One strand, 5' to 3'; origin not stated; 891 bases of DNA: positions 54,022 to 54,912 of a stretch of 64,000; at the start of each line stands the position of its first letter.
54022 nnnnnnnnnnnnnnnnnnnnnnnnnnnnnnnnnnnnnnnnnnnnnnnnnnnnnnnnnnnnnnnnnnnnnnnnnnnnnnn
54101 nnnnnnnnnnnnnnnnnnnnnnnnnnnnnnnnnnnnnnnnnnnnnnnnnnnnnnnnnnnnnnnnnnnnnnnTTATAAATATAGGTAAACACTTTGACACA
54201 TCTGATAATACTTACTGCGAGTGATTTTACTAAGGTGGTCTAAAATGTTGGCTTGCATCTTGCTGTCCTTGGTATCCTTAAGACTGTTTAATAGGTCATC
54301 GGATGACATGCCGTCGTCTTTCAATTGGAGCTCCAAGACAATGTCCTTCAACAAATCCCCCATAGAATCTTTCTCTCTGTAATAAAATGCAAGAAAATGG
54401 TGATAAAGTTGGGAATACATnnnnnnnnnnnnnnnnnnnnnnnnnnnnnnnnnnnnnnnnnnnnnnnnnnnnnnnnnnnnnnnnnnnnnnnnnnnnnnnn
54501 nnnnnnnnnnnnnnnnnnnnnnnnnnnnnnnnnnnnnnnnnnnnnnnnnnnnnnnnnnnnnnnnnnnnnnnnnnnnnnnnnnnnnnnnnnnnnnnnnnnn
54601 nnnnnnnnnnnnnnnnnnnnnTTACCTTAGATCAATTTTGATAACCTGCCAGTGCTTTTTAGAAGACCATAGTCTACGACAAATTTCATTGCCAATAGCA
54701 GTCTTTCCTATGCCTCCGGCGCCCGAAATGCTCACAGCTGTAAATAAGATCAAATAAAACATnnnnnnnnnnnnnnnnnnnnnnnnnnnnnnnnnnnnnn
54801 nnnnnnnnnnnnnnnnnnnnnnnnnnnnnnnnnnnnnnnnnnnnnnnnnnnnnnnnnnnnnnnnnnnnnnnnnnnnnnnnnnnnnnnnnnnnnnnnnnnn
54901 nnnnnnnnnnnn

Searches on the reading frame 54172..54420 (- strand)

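Call 13: search_protein_families(library=pfam, proteins=[window:54172-54420:-], max_evalue=0.1)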
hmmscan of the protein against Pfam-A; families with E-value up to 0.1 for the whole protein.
window:54172-54420:- (82 aa): 2 families
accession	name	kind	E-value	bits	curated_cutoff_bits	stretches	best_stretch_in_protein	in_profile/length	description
PF09687.15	PRESAN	-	0.018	15.9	23.7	1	41-81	8-48/125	Plasmodium RESA N-terminal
PF12586.13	DUF3760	-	0.028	15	26.6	0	56-79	8-31/44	Protein of unknown function (DUF3760)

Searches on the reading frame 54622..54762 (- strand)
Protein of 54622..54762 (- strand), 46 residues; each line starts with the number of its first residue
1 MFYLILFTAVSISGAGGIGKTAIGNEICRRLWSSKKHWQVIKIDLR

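Call 13: search_protein_families(library=pfam, proteins=[window:54622-54762:-], max_evalue=0.1)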
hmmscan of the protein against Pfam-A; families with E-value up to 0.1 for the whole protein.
window:54622-54762:- (46 aa): 3 families
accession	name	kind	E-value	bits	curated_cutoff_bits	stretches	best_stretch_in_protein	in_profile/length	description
PF20720.3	nSTAND3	-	0.0002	21.5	27.2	1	10-44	20-52/155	Novel STAND NTPase 3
PF00931.28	NB-ARC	-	0.0033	17.2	23.5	1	9-40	20-51/248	NB-ARC domain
PF13191.12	AAA_16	-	0.0064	17.4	32.6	1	9-41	26-56/167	AAA ATPase domain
